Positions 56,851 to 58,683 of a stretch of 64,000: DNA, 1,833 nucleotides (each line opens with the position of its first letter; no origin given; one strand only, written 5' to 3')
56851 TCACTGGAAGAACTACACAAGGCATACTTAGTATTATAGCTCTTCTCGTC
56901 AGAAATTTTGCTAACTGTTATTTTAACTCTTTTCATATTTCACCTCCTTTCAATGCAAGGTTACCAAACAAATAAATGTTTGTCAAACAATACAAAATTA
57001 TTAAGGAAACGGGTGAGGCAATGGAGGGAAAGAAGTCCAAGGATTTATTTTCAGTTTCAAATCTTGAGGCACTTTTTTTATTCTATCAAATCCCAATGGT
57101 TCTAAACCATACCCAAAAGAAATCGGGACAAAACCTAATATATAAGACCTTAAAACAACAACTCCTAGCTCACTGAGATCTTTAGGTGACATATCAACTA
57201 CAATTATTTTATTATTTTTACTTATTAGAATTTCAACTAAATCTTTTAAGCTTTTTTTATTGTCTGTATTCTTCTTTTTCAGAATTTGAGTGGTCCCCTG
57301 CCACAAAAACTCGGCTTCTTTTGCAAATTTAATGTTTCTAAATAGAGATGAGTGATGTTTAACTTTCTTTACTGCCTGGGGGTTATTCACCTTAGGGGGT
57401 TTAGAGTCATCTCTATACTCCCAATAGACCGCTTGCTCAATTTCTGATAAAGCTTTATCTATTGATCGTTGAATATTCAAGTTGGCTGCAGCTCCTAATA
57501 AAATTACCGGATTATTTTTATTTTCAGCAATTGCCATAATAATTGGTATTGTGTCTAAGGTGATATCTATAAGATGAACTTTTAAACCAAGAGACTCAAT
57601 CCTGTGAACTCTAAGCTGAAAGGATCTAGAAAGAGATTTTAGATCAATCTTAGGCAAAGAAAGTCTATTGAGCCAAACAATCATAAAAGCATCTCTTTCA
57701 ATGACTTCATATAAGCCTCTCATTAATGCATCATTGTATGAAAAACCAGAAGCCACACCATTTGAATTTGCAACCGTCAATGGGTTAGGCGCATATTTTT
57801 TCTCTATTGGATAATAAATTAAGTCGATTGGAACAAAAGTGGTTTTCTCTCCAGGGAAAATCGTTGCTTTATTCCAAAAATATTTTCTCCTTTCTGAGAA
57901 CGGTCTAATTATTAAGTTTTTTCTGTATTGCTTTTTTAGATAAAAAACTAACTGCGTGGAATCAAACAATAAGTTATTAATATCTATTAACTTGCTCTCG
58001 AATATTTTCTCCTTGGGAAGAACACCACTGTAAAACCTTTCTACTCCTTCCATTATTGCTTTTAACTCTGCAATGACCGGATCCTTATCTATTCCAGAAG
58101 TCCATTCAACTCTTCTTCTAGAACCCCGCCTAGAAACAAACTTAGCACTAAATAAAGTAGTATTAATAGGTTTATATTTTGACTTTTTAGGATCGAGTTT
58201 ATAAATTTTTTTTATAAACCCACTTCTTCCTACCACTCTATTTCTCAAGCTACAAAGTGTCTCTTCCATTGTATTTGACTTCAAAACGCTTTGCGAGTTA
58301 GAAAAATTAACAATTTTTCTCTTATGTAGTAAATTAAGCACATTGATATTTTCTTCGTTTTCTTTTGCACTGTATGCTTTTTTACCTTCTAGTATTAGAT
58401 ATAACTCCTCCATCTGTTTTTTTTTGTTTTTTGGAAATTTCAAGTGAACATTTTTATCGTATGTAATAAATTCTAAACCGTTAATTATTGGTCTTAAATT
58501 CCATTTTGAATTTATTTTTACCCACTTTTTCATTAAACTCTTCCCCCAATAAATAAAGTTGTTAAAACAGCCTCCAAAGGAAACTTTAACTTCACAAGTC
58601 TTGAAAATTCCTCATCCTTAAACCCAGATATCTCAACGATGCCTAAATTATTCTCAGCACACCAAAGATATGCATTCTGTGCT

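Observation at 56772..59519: Compact TOMM/LAP-like RiPP cassette: SagB-type dehydrogenase, YcaO, then a small Cys/Ser-rich ORF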

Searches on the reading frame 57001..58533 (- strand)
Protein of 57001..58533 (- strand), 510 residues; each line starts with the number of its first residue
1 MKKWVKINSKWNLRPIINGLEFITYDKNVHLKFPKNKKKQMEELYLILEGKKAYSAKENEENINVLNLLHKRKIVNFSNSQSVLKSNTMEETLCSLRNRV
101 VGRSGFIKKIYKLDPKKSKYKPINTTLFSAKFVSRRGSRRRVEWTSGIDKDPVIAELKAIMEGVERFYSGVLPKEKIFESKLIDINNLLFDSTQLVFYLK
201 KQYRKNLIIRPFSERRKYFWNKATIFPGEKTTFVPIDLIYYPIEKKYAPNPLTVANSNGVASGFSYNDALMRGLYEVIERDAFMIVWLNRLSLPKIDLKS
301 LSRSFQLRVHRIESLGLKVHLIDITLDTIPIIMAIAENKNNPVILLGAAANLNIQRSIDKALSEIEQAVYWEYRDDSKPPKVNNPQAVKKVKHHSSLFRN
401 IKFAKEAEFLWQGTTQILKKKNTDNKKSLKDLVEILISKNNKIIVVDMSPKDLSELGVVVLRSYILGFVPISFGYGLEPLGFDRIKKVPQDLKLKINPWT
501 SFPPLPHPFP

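Call 3: search_protein_families(library=pfam, proteins=[window:57001-58533:-], max_evalue=0.1)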
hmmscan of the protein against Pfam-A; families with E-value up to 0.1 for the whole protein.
window:57001-58533:- (510 aa): 4 families
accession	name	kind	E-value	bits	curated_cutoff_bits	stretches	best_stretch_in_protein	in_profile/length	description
PF02624.21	YcaO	-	2.2e-53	182.2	25.7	1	152-464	7-320/325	YcaO cyclodehydratase, ATP-ad Mg2+-binding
PF24848.1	DUF7723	-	0.024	15.1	27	1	53-88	17-52/71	Family of unknown function (DUF7723)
PF21465.2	Cwp6_N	-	0.059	13.9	27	0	287-326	67-106/108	Putative N-acetylmuramoyl-L-alanine amidase cwp6, N-terminal domain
PF01628.27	HrcA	-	0.079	13.3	22.2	0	352-441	77-159/215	HrcA protein C terminal domain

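Call 4: search_protein_families(library=ncbifam, proteins=[window:57001-58533:-], max_evalue=0.1)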
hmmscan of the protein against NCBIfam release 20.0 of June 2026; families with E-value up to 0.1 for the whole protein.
window:57001-58533:- (510 aa): 4 families
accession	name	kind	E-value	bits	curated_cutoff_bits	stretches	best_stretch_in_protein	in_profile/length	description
TIGR03604.1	TOMM_cyclo_SagD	subfamily_domain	1.4e-65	221.7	219.25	1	154-510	8-377/377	thiazole/oxazole-forming peptide maturase, SagD family component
TIGR03266.1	methan_mark_1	equivalog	4.2e-25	88.5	365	1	151-467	61-361/376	YcaO-related McrA-glycine thioamidation protein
TIGR00702.1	TIGR00702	domain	4.5e-23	81.9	75.65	1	155-462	61-358/377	YcaO-type kinase domain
NF040716.1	YcaO_for_S12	equivalog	1.1e-05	24.1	700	1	257-398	177-320/571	30S ribosomal protein S12 methylthiotransferase accessory factor YcaO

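Call 8: find_homologous_proteins(query=window:57001-58533:-)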
Query window:57001-58533:- (510 aa): 44 proteins with E <= 0.001 among 8000 candidates.
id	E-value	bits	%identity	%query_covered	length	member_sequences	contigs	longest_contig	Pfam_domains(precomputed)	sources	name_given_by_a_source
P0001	0.0e+0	1131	100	100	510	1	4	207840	PF02624.22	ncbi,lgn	-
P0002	1.8e-178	613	54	100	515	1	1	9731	PF02624.22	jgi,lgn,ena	-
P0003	1.1e-166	574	54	100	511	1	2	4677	PF02624.22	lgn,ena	-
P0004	9.4e-116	406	38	100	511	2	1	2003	PF02624.22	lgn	-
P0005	6.3e-115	403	40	100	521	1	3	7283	PF02624.22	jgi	jgi:ribosomal protein S12 methylthiotransferase accessory factor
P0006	1.0e-113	399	38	100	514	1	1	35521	PF02624.22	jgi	jgi:ribosomal protein S12 methylthiotransferase accessory factor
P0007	5.4e-110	387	37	100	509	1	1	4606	PF02624.22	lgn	-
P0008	1.3e-109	385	38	100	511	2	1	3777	PF02624.22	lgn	-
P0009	2.9e-104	368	36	100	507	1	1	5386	PF02624.22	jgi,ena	-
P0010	4.0e-101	357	36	100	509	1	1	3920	PF02624.22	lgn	-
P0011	2.0e-99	352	35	99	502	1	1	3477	PF02624.22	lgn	-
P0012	3.4e-96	341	36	99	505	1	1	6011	PF02624.22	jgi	jgi:ribosomal protein S12 methylthiotransferase accessory factor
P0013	6.8e-96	340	37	88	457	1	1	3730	PF02624.22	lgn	-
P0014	3.0e-93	331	35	99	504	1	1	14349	PF02624.22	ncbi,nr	ncbi:MAG: YcaO-like family protein [Candidatus Yanofskybacteria bacterium]|nr:YcaO-like family prote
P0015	3.9e-90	321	38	84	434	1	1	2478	PF02624.22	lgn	-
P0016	2.7e-63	233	32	84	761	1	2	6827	PF02624.22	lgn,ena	-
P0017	7.6e-46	175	32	75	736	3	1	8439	PF00881.30,PF02624.22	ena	-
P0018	5.3e-43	166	28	84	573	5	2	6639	PF00881.30,PF02624.22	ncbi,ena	-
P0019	5.7e-39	152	29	77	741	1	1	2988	PF00881.30,PF02624.22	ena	-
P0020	3.1e-38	150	28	77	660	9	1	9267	PF00881.30,PF02624.22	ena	-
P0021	1.6e-23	101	25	83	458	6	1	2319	PF02624.22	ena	-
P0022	1.1e-22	99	29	55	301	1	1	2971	PF02624.22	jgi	jgi:ribosomal protein S12 methylthiotransferase accessory factor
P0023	2.3e-22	98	26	69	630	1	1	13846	PF02624.22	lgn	-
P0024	3.3e-22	97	24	67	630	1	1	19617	PF02624.22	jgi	jgi:thiazole/oxazole-forming peptide maturase SagD family component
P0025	3.5e-22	97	26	70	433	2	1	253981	PF02624.22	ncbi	-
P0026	6.2e-21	93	24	81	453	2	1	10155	PF02624.22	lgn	-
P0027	7.7e-20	89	25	85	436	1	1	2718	PF02624.22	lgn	-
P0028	4.8e-18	83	29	59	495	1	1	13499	PF02624.22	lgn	-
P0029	1.1e-17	82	25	70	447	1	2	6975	PF02624.22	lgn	-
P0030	3.1e-15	74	24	70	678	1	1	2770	PF02624.22,PF00899.28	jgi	jgi:ribosomal protein S12 methylthiotransferase accessory factor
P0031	2.2e-14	71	27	59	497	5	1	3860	PF02624.22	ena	-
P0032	2.8e-14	71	23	83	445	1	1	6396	PF02624.22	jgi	-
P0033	3.2e-14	71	26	58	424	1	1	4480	PF02624.22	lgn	-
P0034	1.2e-13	69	23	88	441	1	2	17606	PF02624.22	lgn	-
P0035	2.7e-12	64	24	58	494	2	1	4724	PF02624.22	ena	-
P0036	2.8e-12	64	29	48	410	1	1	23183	PF02624.22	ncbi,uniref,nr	ncbi:hypothetical protein BGI41_00690 [Methanobrevibacter sp. 87.7]|uniref:YcaO-related McrA-glycine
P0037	2.1e-11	61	22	70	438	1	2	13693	PF02624.22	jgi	jgi:ribosomal protein S12 methylthiotransferase accessory factor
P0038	2.2e-11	61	26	72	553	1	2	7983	PF02624.22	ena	-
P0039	5.4e-11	60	26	71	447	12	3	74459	PF02624.22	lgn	-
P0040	4.7e-10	57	29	30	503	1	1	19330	PF02624.22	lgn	-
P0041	7.4e-8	50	29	32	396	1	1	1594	PF02624.22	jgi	jgi:thioglycine synthase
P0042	4.9e-6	44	29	32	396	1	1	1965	PF02624.22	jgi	jgi:thioglycine synthase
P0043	7.5e-5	40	30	29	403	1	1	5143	PF02624.22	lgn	-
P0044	4.8e-4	37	23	47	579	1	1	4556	PF02624.22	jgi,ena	-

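Call 9: find_encoding_contigs(protein=P0001, flank=6000, max_places=4)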
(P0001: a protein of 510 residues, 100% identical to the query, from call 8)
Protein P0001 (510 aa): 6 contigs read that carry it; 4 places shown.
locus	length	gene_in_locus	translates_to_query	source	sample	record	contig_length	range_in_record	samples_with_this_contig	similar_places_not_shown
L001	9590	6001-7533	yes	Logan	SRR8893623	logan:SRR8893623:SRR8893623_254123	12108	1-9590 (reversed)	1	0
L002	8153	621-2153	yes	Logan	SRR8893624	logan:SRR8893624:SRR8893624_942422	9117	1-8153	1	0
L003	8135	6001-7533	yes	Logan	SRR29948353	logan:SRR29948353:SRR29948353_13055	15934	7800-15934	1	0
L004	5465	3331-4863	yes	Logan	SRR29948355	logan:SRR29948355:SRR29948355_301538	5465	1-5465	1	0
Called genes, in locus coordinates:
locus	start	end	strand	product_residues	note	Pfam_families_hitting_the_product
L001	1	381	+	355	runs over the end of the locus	PF01098:FTSW_RODA_SPOVE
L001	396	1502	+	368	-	PF03033:Glyco_transf_28, PF04101:Glyco_tran_28_C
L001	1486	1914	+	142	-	-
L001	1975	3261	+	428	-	PF11104:PilM_2 (faint), PF14450:FtsA, PF02491:SHS2_FTSA, PF06723:MreB_Mbl (weak), PF06277:EutA (weak), PF14450:FtsA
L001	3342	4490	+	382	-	PF00091:Tubulin, PF12327:FtsZ_C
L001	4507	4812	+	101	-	-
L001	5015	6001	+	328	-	PF00881:Nitroreductase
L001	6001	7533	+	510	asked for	PF02624:YcaO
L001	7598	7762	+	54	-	-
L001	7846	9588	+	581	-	?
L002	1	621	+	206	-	?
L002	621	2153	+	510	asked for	PF02624:YcaO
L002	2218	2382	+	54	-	-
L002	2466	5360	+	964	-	PF00133:tRNA-synt_1, PF09334:tRNA-synt_1g (faint), PF08264:Anticodon_1, PF19302:DUF5915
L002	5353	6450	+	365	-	PF01098:FTSW_RODA_SPOVE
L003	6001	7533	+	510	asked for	PF02624:YcaO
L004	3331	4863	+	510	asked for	PF02624:YcaO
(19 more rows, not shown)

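Call 10: find_encoding_contigs(protein=P0002, flank=6000, max_places=3)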
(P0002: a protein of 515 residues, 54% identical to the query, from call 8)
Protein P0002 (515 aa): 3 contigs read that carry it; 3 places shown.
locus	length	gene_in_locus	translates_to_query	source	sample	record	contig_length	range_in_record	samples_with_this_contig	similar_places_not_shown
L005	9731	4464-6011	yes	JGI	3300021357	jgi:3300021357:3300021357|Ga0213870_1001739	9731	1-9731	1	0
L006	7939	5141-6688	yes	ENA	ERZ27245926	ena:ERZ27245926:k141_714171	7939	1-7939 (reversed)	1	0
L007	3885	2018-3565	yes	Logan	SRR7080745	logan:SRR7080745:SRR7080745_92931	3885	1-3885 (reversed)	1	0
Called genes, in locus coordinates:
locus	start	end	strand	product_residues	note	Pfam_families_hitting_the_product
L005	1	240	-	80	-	?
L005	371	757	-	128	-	-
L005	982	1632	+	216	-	PF00027:cNMP_binding, PF13545:HTH_Crp_2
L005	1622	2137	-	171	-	PF01243:PNPOx_N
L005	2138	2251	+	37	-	-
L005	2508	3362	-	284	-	-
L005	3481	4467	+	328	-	PF00881:Nitroreductase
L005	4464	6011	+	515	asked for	PF02624:YcaO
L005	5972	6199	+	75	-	PF13683:rve_3 (weak), PF13333:rve_2 (weak)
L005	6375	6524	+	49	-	-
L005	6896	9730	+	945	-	?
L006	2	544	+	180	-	?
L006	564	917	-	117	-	-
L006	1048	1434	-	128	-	-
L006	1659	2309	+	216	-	PF00027:cNMP_binding, PF13545:HTH_Crp_2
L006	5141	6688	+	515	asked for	PF02624:YcaO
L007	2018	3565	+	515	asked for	PF02624:YcaO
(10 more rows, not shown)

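Call 14: find_related_loci(query=A1, collection=genome_contigs, flank=5000)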
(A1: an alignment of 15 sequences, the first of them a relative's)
Query A1 (510 aa) in genome_contigs; peptide patterns used: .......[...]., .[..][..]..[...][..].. (x = any residue, [..] = any of these).
441 stretches matched a pattern; 350 encode a relative of the query (tblastn E <= 1e-3); the best 80 are kept; 80 distinct loci.
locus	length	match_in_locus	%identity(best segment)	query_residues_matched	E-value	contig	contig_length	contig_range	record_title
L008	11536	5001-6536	38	1-509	8e-117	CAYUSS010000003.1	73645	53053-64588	MAG TPA_asm: uncultured Candidatus Saccharibacteria bacterium isolate binchicken_co34_299 genome assembly, contig: NODE_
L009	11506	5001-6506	36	5-509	4e-106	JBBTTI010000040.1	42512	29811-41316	MAG: Patescibacteria group bacterium isolate H14-bin043_1 H14_bin043_1_000000000040, whole genome shotgun sequence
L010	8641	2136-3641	37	5-509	5e-103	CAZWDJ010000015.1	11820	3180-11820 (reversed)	MAG TPA_asm: uncultured Candidatus Saccharibacteria bacterium isolate binchicken_co38_1375 genome assembly, contig: NODE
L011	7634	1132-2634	35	5-509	5e-102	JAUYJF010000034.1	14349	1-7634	MAG: Candidatus Yanofskybacteria bacterium isolate C24_metabat.bin.125 C24_k141_232913, whole genome shotgun sequence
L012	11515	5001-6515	33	1-509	1e-96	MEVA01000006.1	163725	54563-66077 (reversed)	MAG: candidate division WWE3 bacterium RIFCSPHIGHO2_01_FULL_42_13 rifcsphigho2_01_scaffold_188, whole genome shotgun seq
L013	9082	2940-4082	33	128-509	9e-56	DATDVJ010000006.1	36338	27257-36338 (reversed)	MAG TPA_asm: Candidatus Paceibacterota bacterium isolate SMAG_U8081 k141_1084769, whole genome shotgun sequence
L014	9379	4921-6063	31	128-509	4e-53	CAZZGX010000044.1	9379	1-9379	MAG TPA_asm: uncultured Candidatus Saccharibacteria bacterium isolate binchicken_co203_608 genome assembly, contig: k141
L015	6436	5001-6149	31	128-509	4e-50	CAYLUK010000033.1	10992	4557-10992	MAG TPA_asm: uncultured Gammaproteobacteria bacterium isolate SRP062349_co1_88 genome assembly, contig: NODE_1200_length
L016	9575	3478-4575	31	143-509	1e-49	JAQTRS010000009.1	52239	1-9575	MAG: Candidatus Moraniibacteriota bacterium isolate STB_169 NODE_1298_length_52239_cov_5.467186_Sandtown_B, whole genome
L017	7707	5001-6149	31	128-509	3e-48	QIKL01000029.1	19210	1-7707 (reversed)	MAG: Candidatus Uhrbacteria bacterium isolate SZUA-46 Ga0063293_10002107, whole genome shotgun sequence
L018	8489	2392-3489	28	143-509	5e-47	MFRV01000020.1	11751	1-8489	MAG: Candidatus Moranbacteria bacterium RIFCSPHIGHO2_01_FULL_54_31 rifcsphigho2_01_scaffold_32307, whole genome shotgun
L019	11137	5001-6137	28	128-509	3e-45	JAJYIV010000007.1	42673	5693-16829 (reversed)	MAG: bacterium isolate DBS2-1.bin133 NODE_1480_length_42673_cov_1.920463, whole genome shotgun sequence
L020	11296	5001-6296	28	81-509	8e-43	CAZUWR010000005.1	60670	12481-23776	MAG TPA_asm: uncultured Bdellovibrionales bacterium isolate SRP278252_co2_235 genome assembly, contig: NODE_792_length_6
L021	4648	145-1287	29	145-510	2e-42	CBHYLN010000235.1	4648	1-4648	MAG TPA_asm: uncultured bacterium isolate ERR14722427_metabat2_28 genome assembly, contig: ERZ27336822.10030, whole geno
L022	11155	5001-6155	30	144-510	1e-41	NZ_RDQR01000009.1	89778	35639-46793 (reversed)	Auritidibacter ignavus strain IMMIB L-1656 Concate_Auritidibacter_ignavus_Sept2018_9, whole genome shotgun sequence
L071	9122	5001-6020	27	145-482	8e-31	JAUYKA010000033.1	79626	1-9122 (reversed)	MAG: bacterium isolate C24_metabat.bin.173 C24_k141_390648, whole genome shotgun sequence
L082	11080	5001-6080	26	140-498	9e-30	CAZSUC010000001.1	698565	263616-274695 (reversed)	MAG TPA_asm: uncultured Candidatus Saccharibacteria bacterium isolate SRP294416_co1_70 genome assembly, contig: NODE_1_l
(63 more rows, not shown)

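Call 15: find_related_loci(query=A1, collection=metagenome_contigs, flank=5000)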
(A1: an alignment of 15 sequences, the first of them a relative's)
Query A1 (510 aa) in metagenome_contigs; peptide patterns used: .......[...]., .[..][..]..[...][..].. (x = any residue, [..] = any of these).
600 stretches matched a pattern (row limit reached: there are more); 494 encode a relative of the query (tblastn E <= 1e-3); the best 80 are kept; 80 distinct loci.
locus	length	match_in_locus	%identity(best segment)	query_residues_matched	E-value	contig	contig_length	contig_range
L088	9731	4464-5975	53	1-499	2e-177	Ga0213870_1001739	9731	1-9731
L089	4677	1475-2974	53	1-499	3e-169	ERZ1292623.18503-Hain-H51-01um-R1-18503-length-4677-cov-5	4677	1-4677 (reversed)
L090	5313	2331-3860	37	1-509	8e-117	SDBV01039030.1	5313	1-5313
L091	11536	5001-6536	38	1-509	2e-116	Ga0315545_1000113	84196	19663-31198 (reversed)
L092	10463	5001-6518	37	1-509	5e-114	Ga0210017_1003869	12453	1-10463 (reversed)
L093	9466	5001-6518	37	1-509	5e-114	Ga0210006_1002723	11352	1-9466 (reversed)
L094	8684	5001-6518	37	1-509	6e-111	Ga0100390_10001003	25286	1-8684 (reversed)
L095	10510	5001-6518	37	1-509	3e-111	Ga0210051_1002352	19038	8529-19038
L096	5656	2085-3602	37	1-509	2e-111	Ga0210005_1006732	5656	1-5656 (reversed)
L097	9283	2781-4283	35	5-509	3e-109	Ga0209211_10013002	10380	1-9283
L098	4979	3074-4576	35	5-509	1e-109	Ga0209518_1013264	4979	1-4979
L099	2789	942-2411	38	2-488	6e-113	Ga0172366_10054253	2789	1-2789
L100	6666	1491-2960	38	2-488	7e-109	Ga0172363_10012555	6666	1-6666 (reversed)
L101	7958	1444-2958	35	2-509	3e-107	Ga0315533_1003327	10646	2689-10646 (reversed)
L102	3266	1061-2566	36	5-509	6e-110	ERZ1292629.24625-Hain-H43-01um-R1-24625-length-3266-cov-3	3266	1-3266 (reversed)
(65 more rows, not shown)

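Call 20: search_protein_families(library=pfam, proteins=[L008:6892-7752:+, L012:6714-7601:+, L092:8056-10251:+, L009:1117-2727:-, L009:2764-3726:-, L010:3665-4960:-, L092:7013-7978:+, L092:3274-3870:+, L008:8040-8675:+, L009:6871-7683:+], max_evalue=0.01)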
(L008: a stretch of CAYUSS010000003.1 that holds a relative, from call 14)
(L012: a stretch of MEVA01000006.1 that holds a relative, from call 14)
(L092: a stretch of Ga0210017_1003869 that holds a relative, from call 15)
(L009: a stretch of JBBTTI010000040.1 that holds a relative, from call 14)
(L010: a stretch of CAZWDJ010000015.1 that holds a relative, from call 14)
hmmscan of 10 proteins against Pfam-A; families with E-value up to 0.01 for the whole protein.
L008:6892-7752:+ (286 aa): 2 families
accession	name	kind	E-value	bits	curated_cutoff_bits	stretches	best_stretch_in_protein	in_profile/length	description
PF10026.15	DUF2268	-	2.9e-30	105.7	23.6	1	90-282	3-195/195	Predicted Zn-dependent protease (DUF2268)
PF25594.1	GldB_lipo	-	1.3e-06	28.8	27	1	240-286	260-307/309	Gliding motility protein GldB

L012:6714-7601:+ (295 aa): 1 family
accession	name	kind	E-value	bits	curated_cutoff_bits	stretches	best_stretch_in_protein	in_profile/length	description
PF10026.15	DUF2268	-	3.1e-31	108.9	23.6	1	98-290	5-194/195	Predicted Zn-dependent protease (DUF2268)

L092:8056-10251:+ (731 aa): 6 families
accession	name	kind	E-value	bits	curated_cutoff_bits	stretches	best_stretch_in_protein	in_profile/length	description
PF02518.31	HATPase_c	-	8.6e-26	91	26.4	1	621-730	2-109/111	Histidine kinase-, DNA gyrase B-, and HSP90-like ATPase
PF00512.31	HisKA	-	2.7e-19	69.4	26.9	1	505-573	1-66/66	His Kinase A (phospho-acceptor) domain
PF01590.32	GAF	-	3.9e-10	40.8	22.4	1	321-465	2-133/133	GAF domain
PF13185.12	GAF_2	-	7.1e-08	33.2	28.6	1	412-466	83-136/136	GAF domain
PF13492.12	GAF_3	-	5.2e-07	30.6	27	1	412-467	80-129/129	GAF domain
PF13589.12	HATPase_c_3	-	0.0014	19.1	25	1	626-680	4-58/137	Histidine kinase-, DNA gyrase B-, and HSP90-like ATPase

L009:1117-2727:- (536 aa): 5 families
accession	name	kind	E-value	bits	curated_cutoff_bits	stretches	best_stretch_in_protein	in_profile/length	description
PF02518.31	HATPase_c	-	2e-26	93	26.4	1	419-535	2-109/111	Histidine kinase-, DNA gyrase B-, and HSP90-like ATPase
PF16927.11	HisKA_7TM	-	3.4e-16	60.2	28.6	1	10-223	4-222/224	N-terminal 7TM region of histidine kinase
PF00512.31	HisKA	-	5.9e-14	52.3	26.9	1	303-371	1-66/66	His Kinase A (phospho-acceptor) domain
PF07695.17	7TMR-DISM_7TM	-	4.3e-05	24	29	1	20-156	20-145/205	7TM diverse intracellular signalling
PF13589.12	HATPase_c_3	-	0.00011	22.6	25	1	423-490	3-63/137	Histidine kinase-, DNA gyrase B-, and HSP90-like ATPase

L009:2764-3726:- (320 aa): 8 families
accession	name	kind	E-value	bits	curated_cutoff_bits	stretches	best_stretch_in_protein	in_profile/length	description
PF13649.12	Methyltransf_25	-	1.1e-07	32.8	27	1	157-251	11-97/97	Methyltransferase domain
PF13847.12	Methyltransf_31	-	1.2e-07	31.9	27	1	149-270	11-122/145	Methyltransferase domain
PF12147.14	Methyltransf_20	-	1.2e-06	28.4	21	1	86-311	77-308/309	Putative methyltransferase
PF08242.18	Methyltransf_12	-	2.3e-06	28.7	30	1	158-253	11-98/98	Methyltransferase domain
PF08241.18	Methyltransf_11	-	1.7e-05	25.8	21.2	1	158-254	11-94/95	Methyltransferase domain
PF01209.24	Ubie_methyltran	-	0.00052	19.9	20.1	1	134-254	42-150/233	ubiE/COQ5 methyltransferase family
PF02353.26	CMAS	-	0.00089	19.1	27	1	162-265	82-174/273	Mycolic acid cyclopropane synthetase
PF13489.12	Methyltransf_23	-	0.00096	19.4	27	1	137-292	20-159/164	Methyltransferase domain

L010:3665-4960:- (431 aa): 2 families
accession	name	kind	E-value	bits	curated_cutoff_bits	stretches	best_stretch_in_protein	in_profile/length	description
PF01979.26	Amidohydro_1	-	2.9e-23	83.1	25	1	58-417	1-343/345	Amidohydrolase family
PF07969.17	Amidohydro_3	-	9.6e-10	38.9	29.7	1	319-400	359-449/472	Amidohydrolase family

L092:7013-7978:+ (321 aa): 4 families
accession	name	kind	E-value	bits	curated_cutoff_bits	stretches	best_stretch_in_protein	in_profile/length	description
PF02540.23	NAD_synthase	-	4.7e-44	150.8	21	2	176-314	103-242/242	NAD synthase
PF00733.27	Asn_synthase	-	2.3e-05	24.7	21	1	19-101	3-81/354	Asparagine synthase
PF06508.19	QueC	-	0.0012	18.9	22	1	39-99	3-58/210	Queuosine biosynthesis protein QueC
PF03054.22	tRNA_Me_trans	-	0.0025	17.9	20.6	1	38-88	3-61/202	tRNA methyl transferase HUP domain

L092:3274-3870:+ (198 aa): 0 families

L008:8040-8675:+ (211 aa): 3 families
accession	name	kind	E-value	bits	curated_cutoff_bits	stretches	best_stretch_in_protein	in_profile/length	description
PF13023.12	HD_3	-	1.4e-17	64.5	22.5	1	32-184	4-161/165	HD domain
PF01966.28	HD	-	1.1e-06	29.3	22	1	52-149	2-114/116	HD domain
PF12917.13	YfbR-like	-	8.4e-05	22.8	25.9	1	45-93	20-74/182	5'-deoxynucleotidase YfbR-like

L009:6871-7683:+ (270 aa): 6 families
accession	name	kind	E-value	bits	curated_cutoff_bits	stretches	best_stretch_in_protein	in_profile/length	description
PF01636.29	APH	-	1.5e-18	67.9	23.2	1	33-221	36-225/239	Phosphotransferase enzyme family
PF01633.27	Choline_kinase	-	0.00077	19.3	29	1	69-203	70-202/300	Choline/ethanolamine kinase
PF01163.29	RIO1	-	0.0012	19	22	0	132-192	91-151/187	RIO domain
PF03881.20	Fructosamin_kin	-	0.0054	16.5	22.4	0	137-216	160-240/288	Fructosamine kinase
PF03109.22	ABC1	-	0.0057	16.3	22.9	0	37-93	118-172/244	ABC1 atypical kinase-like domain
PF00069.31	Pkinase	-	0.0099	15.7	31.7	0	163-190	116-143/263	Protein kinase domain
